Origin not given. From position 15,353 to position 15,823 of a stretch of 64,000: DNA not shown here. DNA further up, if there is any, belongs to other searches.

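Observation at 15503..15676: Second LysW carrier ends in Gln (EDWGQ) and is coupled to ArgX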

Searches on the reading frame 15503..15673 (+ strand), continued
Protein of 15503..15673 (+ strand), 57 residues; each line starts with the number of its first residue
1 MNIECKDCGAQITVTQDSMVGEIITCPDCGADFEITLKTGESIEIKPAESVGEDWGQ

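Call 27: search_solved_structures(query=window:15503-15673:+, show_alignments=5, max_evalue=1)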
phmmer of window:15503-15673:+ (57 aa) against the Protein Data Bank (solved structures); distinct sequences matched with E-value up to 1: 16.
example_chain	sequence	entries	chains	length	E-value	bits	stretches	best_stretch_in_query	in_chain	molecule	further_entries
3wwl_A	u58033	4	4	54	2.9e-08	36.4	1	4-57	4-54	Alpha-aminoadipate carrier protein LysW | OrfF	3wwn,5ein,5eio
3vpb_E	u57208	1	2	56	3.2e-07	33.1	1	3-57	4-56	Alpha-aminoadipate carrier protein lysW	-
5k2m_E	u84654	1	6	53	4.3e-06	29.6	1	3-57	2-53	Probable lysine biosynthesis protein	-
2i13_A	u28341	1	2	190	0.0001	25.3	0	12-33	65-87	Aart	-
1mey_C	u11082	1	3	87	0.06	16.6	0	16-33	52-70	CONSENSUS ZINC FINGER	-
9szu_A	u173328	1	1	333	0.082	16.2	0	4-46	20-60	PLZ2.3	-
6g1c_V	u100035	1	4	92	0.1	15.9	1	12-55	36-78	Antitoxin HicB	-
1iyu_A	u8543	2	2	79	0.13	15.5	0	22-48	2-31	DIHYDROLIPOAMIDE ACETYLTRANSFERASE COMPONENT OF PYRUVATE DEHYDROGENASE COMPLEX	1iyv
3h0g_L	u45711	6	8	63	0.23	14.8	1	4-43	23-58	DNA-directed RNA polymerases I, II, and III subunit RPABC4 | RNA polymerase II subunit Rpb12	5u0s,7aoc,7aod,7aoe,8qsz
6g1n_A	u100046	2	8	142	0.28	14.5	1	12-55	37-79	antitoxin HicB | HicB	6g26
9o17_AZ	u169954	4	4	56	0.52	13.7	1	3-30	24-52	Putative zinc finger domain-containing protein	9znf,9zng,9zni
2nb9_A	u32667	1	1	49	0.58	13.5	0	3-30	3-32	Uncharacterized protein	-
5nus_B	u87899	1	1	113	0.61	13.5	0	4-48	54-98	p44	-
4c2m_I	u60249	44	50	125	0.66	13.3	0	18-31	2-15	DNA-DIRECTED RNA POLYMERASE I SUBUNIT RPA12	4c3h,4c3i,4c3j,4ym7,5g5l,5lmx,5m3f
8hil_L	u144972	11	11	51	0.84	13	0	4-33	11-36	DNA-directed RNA polymerases II, IV and V subunit 12 | DNA-directed RNA polymerase II, IV and V subunit 12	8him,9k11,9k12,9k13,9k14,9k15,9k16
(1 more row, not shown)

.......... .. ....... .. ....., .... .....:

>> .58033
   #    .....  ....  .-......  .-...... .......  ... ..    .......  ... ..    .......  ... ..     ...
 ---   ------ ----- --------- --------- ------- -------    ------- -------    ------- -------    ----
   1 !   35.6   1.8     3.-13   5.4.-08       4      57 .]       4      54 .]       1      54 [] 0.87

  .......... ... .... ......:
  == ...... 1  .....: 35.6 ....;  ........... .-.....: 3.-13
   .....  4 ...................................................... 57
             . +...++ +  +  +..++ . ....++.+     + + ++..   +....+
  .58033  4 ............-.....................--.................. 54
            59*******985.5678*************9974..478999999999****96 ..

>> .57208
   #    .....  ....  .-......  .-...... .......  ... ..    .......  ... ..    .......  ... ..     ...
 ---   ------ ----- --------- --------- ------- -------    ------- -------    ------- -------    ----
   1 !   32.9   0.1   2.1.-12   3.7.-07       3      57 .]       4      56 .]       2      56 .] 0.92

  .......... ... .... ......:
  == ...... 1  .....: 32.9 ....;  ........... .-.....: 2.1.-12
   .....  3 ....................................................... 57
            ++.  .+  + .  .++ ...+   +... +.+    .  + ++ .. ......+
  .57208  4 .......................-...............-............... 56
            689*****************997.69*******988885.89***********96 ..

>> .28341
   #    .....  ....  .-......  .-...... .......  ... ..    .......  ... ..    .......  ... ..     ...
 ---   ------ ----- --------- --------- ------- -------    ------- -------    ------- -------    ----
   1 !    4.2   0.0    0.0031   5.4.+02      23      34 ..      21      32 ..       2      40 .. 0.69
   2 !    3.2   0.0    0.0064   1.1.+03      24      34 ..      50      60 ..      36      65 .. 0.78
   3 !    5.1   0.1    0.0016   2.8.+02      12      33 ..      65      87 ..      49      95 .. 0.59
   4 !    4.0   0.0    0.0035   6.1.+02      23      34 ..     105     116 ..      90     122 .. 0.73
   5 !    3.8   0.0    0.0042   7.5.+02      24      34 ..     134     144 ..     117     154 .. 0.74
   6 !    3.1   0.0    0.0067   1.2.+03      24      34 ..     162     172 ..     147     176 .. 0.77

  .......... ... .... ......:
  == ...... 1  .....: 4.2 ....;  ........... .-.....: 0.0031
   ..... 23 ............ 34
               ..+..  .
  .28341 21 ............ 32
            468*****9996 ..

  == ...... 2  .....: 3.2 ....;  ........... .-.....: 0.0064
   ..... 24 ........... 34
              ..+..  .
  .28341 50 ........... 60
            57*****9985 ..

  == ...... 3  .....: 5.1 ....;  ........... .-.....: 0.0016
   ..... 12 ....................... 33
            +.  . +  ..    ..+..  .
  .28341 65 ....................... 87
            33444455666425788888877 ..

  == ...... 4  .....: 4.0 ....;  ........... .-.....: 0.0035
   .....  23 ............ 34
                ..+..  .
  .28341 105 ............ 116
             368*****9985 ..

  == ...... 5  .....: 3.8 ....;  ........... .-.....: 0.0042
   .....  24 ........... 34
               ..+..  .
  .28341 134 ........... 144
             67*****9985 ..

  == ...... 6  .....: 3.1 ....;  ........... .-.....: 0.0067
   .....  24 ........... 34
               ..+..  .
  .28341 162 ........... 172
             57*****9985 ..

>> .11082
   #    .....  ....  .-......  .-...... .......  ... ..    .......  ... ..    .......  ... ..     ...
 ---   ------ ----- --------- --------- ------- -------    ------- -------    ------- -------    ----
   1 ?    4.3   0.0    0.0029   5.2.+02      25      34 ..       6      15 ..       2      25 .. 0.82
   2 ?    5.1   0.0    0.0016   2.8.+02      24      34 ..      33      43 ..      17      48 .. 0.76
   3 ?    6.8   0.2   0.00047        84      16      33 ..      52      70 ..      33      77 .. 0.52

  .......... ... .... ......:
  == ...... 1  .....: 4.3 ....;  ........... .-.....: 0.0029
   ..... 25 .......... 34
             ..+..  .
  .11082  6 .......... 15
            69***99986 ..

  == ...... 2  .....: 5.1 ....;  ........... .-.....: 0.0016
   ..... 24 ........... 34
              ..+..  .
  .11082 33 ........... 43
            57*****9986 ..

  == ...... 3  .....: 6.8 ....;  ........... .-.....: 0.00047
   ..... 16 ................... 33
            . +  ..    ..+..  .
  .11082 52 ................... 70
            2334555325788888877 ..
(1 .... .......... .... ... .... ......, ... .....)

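Call 39: find_homologous_proteins(query=A2, max_evalue=0.001)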
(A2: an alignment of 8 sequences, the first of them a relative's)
Query A2 (8 sequences) (55 aa, profile of the alignment): 1027 proteins with E <= 0.001 among 1484 candidates; the best 120 are listed.
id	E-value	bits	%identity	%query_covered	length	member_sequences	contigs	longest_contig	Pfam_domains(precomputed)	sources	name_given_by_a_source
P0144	5.3e-24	102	100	100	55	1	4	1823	PF21344.4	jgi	jgi:alpha-aminoadipate carrier protein LysW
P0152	7.3e-23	98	50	93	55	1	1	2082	PF21344.4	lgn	-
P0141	1.5e-22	97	50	91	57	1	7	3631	PF21344.4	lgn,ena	-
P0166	3.3e-22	96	48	100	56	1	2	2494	PF21344.4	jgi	jgi:alpha-aminoadipate carrier protein LysW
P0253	4.4e-22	95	53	93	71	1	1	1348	PF21344.4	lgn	-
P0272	3.8e-21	92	63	93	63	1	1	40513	PF21344.4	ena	-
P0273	1.3e-20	91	49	100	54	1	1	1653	PF21344.4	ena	-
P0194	1.3e-20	91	49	93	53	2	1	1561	PF21344.4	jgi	jgi:DNA-directed RNA polymerase subunit RPC12/RpoP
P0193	1.8e-20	90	45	100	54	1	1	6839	PF21344.4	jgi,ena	-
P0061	2.2e-20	90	56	95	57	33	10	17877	PF21344.4,PF13717.12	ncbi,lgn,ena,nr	ncbi:MAG TPA: alpha-aminoadipate/glutamate carrier protein LysW/ArgW [Nitrososphaeraceae archaeon]|n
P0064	2.5e-20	90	56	93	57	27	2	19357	PF21344.4,PF13717.12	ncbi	ncbi:lysine biosynthesis protein LysW [soil metagenome]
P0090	3.6e-20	89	53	96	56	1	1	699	PF21344.4,PF13717.12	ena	-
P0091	7.6e-20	88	65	93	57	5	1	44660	PF13719.11,PF21344.4,PF13717.12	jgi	jgi:alpha-aminoadipate carrier protein LysW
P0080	8.2e-20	88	63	93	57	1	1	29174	PF21344.4,PF13717.12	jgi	jgi:alpha-aminoadipate carrier protein LysW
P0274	1.0e-19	88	49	91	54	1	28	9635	PF21344.4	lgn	-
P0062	1.2e-19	88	59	96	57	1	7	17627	PF21344.4,PF13717.12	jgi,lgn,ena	jgi:alpha-aminoadipate carrier protein LysW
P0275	1.4e-19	87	48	91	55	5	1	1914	PF21344.4,PF13717.12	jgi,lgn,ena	jgi:alpha-aminoadipate carrier protein LysW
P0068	1.4e-19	87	59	96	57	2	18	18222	PF21344.4,PF13717.12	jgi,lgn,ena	jgi:alpha-aminoadipate carrier protein LysW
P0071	1.5e-19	87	56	93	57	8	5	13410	PF21344.4,PF09723.16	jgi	jgi:alpha-aminoadipate carrier protein LysW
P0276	1.9e-19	87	52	93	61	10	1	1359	PF21344.4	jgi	jgi:alpha-aminoadipate/glutamate carrier protein LysW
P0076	2.1e-19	87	57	96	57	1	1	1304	PF21344.4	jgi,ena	-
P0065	2.2e-19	87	57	96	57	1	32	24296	PF21344.4,PF13717.12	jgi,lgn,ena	jgi:alpha-aminoadipate carrier protein LysW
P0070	2.4e-19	87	54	93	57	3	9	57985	PF13719.11,PF21344.4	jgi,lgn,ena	-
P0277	3.1e-19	86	61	93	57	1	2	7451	PF13719.11,PF21344.4,PF13717.12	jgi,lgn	jgi:alpha-aminoadipate carrier protein LysW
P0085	3.4e-19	86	56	93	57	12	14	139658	PF21344.4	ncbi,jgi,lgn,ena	jgi:alpha-aminoadipate carrier protein LysW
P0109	3.5e-19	86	59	93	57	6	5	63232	PF21344.4,PF13717.12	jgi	jgi:alpha-aminoadipate/glutamate carrier protein LysW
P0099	3.7e-19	86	63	93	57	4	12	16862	PF21344.4,PF13717.12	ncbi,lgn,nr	ncbi:MAG TPA: alpha-aminoadipate/glutamate carrier protein LysW/ArgW [Methanosarcina sp.]|nr:alpha-a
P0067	3.8e-19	86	57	96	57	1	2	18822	PF21344.4,PF13717.12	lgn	-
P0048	3.8e-19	86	57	96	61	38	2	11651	PF21344.4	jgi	jgi:alpha-aminoadipate carrier protein LysW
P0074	3.9e-19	86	54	93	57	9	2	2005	PF21344.4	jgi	jgi:alpha-aminoadipate/glutamate carrier protein LysW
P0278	4.1e-19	86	47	91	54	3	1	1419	PF21344.4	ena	-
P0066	4.2e-19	86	54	93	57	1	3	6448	PF21344.4,PF13717.12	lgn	-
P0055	4.3e-19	86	59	96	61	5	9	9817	PF21344.4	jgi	jgi:alpha-aminoadipate carrier protein LysW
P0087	4.7e-19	86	52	93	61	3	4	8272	PF18439.8,PF21344.4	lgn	-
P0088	4.7e-19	86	57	93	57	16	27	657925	PF21344.4,PF13717.12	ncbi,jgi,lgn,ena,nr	ncbi:MAG: alpha-aminoadipate/glutamate carrier protein LysW [Candidatus Nitrosopolaris sp.]|jgi:alph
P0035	5.1e-19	86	59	96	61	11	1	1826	PF21344.4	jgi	jgi:alpha-aminoadipate/glutamate carrier protein LysW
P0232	5.1e-19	86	37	93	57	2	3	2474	PF21344.4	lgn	-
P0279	5.5e-19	85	45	96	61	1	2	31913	PF21344.4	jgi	jgi:alpha-aminoadipate/glutamate carrier protein LysW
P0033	5.5e-19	85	61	96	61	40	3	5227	PF21344.4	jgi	jgi:alpha-aminoadipate/glutamate carrier protein LysW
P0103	5.9e-19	85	57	93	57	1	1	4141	PF21344.4,PF13717.12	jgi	jgi:alpha-aminoadipate/glutamate carrier protein LysW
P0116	6.1e-19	85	51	100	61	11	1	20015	PF21344.4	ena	-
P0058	6.5e-19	85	54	93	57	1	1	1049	PF21344.4,PF13717.12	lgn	-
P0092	6.6e-19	85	59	93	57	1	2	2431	PF21344.4,PF13717.12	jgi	jgi:alpha-aminoadipate carrier protein LysW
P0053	6.8e-19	85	57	96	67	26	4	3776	PF21344.4,PF13717.12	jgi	jgi:alpha-aminoadipate carrier protein LysW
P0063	6.9e-19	85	55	96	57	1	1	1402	PF21344.4,PF13717.12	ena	-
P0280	7.3e-19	85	48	91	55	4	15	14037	PF21344.4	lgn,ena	-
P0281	7.4e-19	85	45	93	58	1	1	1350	PF21344.4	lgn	-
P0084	7.4e-19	85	57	93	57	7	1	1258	PF21344.4,PF13717.12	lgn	-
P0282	7.4e-19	85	58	100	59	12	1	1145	PF21344.4,PF13717.12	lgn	-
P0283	7.5e-19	85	48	91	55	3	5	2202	PF21344.4,PF13717.12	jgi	jgi:alpha-aminoadipate carrier protein LysW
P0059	8.4e-19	85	57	91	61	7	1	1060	PF21344.4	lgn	-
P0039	9.0e-19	85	59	96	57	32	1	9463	PF21344.4,PF13717.12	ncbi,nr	ncbi:MAG: alpha-aminoadipate/glutamate carrier protein LysW/ArgW [Nitrososphaeraceae archaeon]|nr:al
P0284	9.2e-19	85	47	95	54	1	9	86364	PF21344.4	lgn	-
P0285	9.8e-19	85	55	95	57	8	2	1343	PF21344.4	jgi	jgi:alpha-aminoadipate carrier protein LysW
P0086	1.1e-18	85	50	93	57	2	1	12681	PF21344.4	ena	-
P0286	1.1e-18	85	59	93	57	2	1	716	PF21344.4,PF13717.12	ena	-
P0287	1.1e-18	85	45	93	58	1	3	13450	PF21344.4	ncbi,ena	-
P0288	1.1e-18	85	45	93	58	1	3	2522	PF21344.4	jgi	-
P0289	1.2e-18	84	59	93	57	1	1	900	PF13719.11,PF21344.4,PF13717.12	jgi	jgi:alpha-aminoadipate/glutamate carrier protein LysW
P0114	1.4e-18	84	59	93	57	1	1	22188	PF21344.4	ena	-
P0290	1.5e-18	84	46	100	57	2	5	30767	PF21344.4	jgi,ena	-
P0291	1.5e-18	84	51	100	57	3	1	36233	PF21344.4,PF13717.12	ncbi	-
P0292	1.5e-18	84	48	91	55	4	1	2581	PF21344.4,PF13717.12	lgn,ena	-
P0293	1.5e-18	84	52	96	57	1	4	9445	PF21344.4,PF13717.12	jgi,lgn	jgi:alpha-aminoadipate carrier protein LysW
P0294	1.5e-18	84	45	98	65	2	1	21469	PF21344.4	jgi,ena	-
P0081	1.6e-18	84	56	93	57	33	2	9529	PF21344.4,PF13717.12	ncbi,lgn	-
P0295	1.6e-18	84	46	95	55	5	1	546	PF21344.4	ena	-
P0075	1.7e-18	84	54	93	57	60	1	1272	PF21344.4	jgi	jgi:alpha-aminoadipate/glutamate carrier protein LysW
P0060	1.7e-18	84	57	96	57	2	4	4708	PF21344.4,PF13717.12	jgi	jgi:alpha-aminoadipate/glutamate carrier protein LysW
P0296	1.8e-18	84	54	93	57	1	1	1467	PF21344.4,PF13717.12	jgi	jgi:alpha-aminoadipate carrier protein LysW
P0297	1.8e-18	84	46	100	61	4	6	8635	PF21344.4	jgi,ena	jgi:alpha-aminoadipate carrier protein LysW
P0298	1.8e-18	84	63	93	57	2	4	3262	PF21344.4,PF13717.12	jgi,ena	jgi:alpha-aminoadipate carrier protein LysW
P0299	1.9e-18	84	48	96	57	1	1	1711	PF21344.4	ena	-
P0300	1.9e-18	84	55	96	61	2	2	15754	PF21344.4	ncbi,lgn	ncbi:MAG: alpha-aminoadipate/glutamate carrier protein LysW [Thermoproteota archaeon]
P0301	1.9e-18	84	47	93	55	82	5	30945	PF21344.4,PF13717.12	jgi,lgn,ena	jgi:alpha-aminoadipate carrier protein LysW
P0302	1.9e-18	84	47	93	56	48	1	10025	PF13719.11,PF21344.4,PF13717.12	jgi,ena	-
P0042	1.9e-18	84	61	96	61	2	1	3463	PF21344.4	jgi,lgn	jgi:alpha-aminoadipate/glutamate carrier protein LysW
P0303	2.2e-18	84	51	93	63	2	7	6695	PF21344.4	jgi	jgi:alpha-aminoadipate carrier protein LysW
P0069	2.3e-18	83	63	93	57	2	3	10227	PF13719.11,PF21344.4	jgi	jgi:alpha-aminoadipate/glutamate carrier protein LysW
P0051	2.3e-18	83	59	96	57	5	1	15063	PF21344.4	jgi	jgi:alpha-aminoadipate/glutamate carrier protein LysW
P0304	2.3e-18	83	61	93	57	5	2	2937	PF21344.4,PF13717.12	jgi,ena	jgi:alpha-aminoadipate/glutamate carrier protein LysW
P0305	2.3e-18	83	56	93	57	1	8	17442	PF21344.4,PF13717.12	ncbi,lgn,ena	-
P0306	2.4e-18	83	46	100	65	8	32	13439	PF21344.4,PF13717.12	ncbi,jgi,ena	jgi:alpha-aminoadipate carrier protein LysW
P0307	2.5e-18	83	46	91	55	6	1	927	PF21344.4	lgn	-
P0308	2.5e-18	83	51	91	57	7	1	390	PF21344.4,PF13717.12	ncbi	-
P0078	2.6e-18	83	54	93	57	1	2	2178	PF21344.4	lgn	-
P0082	2.6e-18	83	54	93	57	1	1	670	PF21344.4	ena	-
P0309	2.6e-18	83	43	93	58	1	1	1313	PF13719.11,PF21344.4,PF13717.12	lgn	-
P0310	2.7e-18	83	56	93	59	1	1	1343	PF21344.4,PF13717.12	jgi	-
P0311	2.8e-18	83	56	93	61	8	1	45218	PF21344.4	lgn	-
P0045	2.8e-18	83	55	96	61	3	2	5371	PF21344.4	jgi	jgi:alpha-aminoadipate/glutamate carrier protein LysW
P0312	2.8e-18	83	55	95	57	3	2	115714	PF21344.4,PF13717.12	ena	-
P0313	2.9e-18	83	53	100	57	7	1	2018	PF21344.4,PF13717.12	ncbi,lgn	ncbi:MAG: alpha-aminoadipate/glutamate carrier protein LysW/ArgW [Nitrososphaerales archaeon]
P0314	3.0e-18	83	46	95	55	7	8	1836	PF21344.4,PF13717.12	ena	-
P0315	3.0e-18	83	45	93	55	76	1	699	PF13719.11,PF21344.4,PF13717.12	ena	-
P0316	3.0e-18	83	45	93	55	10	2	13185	PF21344.4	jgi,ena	jgi:alpha-aminoadipate/glutamate carrier protein LysW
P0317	3.1e-18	83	55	100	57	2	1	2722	PF13719.11,PF21344.4,PF13717.12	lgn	-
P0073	3.1e-18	83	63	93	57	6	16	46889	PF13719.11,PF21344.4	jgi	jgi:alpha-aminoadipate carrier protein LysW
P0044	3.2e-18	83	61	96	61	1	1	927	PF21344.4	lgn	-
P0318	3.2e-18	83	51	95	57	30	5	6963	PF21344.4,PF13717.12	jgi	jgi:alpha-aminoadipate/glutamate carrier protein LysW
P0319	3.2e-18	83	46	98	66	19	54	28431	PF21344.4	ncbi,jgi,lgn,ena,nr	ncbi:MAG: Lysine biosynthesis protein LysW [Nitrosopumilales archaeon]|jgi:alpha-aminoadipate carrie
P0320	3.2e-18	83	50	91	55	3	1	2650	PF21344.4,PF13717.12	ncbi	-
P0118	3.3e-18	83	59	93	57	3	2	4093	PF21344.4,PF13717.12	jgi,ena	jgi:alpha-aminoadipate carrier protein LysW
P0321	3.3e-18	83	46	91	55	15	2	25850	PF21344.4,PF13717.12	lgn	-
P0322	3.3e-18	83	53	100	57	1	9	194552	PF13719.11,PF21344.4,PF13717.12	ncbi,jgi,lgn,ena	ncbi:MAG: alpha-aminoadipate carrier protein LysW [Candidatus Nitrosomirales archaeon]|jgi:alpha-ami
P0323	3.5e-18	83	52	100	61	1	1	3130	PF23454.2,PF13719.11,PF21344.4,PF13717.12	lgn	-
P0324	3.5e-18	83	49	100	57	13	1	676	PF21344.4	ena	-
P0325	3.5e-18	83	42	100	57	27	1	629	PF01155.26,PF21344.4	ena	-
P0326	3.5e-18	83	49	95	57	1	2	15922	PF21344.4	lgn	-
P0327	3.6e-18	83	44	93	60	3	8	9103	PF21344.4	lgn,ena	-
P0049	3.6e-18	83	61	96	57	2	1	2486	PF21344.4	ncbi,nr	ncbi:MAG TPA: alpha-aminoadipate/glutamate carrier protein LysW/ArgW [Nitrososphaeraceae archaeon]|n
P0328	3.6e-18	83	47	93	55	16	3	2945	PF21344.4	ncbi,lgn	ncbi:MAG: alpha-aminoadipate/glutamate carrier protein LysW/ArgW [Nitrososphaeraceae archaeon]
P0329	3.6e-18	83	45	93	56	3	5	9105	PF13719.11,PF21344.4,PF13717.12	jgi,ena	jgi:alpha-aminoadipate carrier protein LysW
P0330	3.6e-18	83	50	91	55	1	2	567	PF21344.4,PF13717.12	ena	-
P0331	3.7e-18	83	48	98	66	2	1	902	PF21344.4,PF02591.21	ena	-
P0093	3.7e-18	83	57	93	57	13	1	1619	PF21344.4,PF13717.12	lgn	-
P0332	3.7e-18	83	53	93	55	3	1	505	PF13719.11,PF21344.4,PF13717.12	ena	-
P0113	3.9e-18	83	58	100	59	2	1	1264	PF21344.4,PF13717.12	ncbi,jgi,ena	jgi:alpha-aminoadipate/glutamate carrier protein LysW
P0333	4.1e-18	83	51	91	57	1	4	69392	PF21344.4,PF13717.12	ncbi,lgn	-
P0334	4.1e-18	83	50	91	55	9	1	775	PF21344.4,PF13717.12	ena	-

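Call 41: find_encoding_contigs(protein=P0319, flank=10000, max_places=3)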
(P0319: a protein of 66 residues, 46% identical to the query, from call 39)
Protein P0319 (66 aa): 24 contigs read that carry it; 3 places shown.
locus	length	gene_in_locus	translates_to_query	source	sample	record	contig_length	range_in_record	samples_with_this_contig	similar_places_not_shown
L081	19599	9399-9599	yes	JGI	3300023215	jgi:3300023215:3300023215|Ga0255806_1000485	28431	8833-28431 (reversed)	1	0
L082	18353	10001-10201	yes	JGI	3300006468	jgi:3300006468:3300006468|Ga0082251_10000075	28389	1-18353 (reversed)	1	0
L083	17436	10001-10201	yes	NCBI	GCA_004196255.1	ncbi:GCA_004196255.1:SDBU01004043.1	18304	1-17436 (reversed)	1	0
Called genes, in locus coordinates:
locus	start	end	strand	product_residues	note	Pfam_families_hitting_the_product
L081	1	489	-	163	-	?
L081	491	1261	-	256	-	PF00005:ABC_tran, PF13304:AAA_21 (weak)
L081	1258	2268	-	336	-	PF13379:NMT1_2, PF12974:Phosphonate-bd, PF09084:NMT1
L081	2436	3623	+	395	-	PF00764:Arginosuc_synth, PF20979:Arginosuc_syn_C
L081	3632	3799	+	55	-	PF21344:Zn_ribbon_LysW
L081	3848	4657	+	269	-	PF22626:LysX_preATP_grasp, PF14397:ATPgrasp_ST (faint), PF02655:ATP-grasp_3 (weak), PF02955:GSH-S_ATP (weak), PF08443:RimK, PF02222:ATP-grasp (weak)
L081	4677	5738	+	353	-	PF01118:Semialdhyde_dh, PF22698:Semialdhyde_dhC_1, PF02774:Semialdhyde_dhC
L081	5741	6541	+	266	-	PF00696:AA_kinase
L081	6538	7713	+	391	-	PF00202:Aminotran_3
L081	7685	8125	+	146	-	PF13412:HTH_24, PF13404:HTH_AsnC-type, PF01037:AsnC_trans_reg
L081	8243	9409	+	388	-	PF00682:HMGL-like, PF22617:HCS_D2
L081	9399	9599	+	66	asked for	PF21344:Zn_ribbon_LysW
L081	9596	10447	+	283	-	PF22626:LysX_preATP_grasp, PF02655:ATP-grasp_3, PF02955:GSH-S_ATP, PF08443:RimK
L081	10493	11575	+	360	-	PF01546:Peptidase_M20, PF07687:M20_dimer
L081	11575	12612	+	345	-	PF00590:TP_methylase, PF04010:DUF357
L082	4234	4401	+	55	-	PF21344:Zn_ribbon_LysW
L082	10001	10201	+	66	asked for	PF21344:Zn_ribbon_LysW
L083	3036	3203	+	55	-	PF21344:Zn_ribbon_LysW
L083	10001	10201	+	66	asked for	PF21344:Zn_ribbon_LysW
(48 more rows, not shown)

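Call 42: find_encoding_contigs(protein=P0284, flank=10000, max_places=2)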
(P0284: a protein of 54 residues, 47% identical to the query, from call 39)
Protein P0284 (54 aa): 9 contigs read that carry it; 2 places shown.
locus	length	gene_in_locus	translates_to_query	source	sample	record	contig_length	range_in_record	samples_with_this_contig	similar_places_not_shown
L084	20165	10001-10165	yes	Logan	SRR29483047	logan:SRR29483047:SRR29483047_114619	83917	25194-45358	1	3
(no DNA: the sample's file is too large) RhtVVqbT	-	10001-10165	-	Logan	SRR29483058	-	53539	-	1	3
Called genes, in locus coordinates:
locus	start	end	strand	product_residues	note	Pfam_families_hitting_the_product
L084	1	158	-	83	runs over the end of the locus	-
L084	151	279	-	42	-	-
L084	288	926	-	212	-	-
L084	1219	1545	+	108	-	-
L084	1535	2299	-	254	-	-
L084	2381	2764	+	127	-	-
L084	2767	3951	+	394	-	-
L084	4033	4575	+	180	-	-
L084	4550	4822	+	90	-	-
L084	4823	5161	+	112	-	-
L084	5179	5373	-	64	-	-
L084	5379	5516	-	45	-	-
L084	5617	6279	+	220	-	PF01507:PAPS_reduct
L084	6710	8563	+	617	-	PF04777:Evr1_Alr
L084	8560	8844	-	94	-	-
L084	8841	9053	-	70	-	-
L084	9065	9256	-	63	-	-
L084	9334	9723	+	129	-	-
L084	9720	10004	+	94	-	-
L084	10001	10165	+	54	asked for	PF21344:Zn_ribbon_LysW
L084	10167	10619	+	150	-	-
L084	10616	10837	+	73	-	-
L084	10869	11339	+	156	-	PF13650:Asp_protease_2 (weak), PF13975:gag-asp_proteas (weak)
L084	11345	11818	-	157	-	-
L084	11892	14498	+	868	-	PF27214:PM1083 (faint)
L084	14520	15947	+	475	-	-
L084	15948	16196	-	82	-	-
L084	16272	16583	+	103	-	-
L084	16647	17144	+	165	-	-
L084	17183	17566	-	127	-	-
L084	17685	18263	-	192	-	-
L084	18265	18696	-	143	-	-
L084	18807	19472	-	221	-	-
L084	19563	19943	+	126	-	-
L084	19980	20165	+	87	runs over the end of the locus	-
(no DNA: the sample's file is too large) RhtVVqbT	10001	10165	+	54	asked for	PF21344:Zn_ribbon_LysW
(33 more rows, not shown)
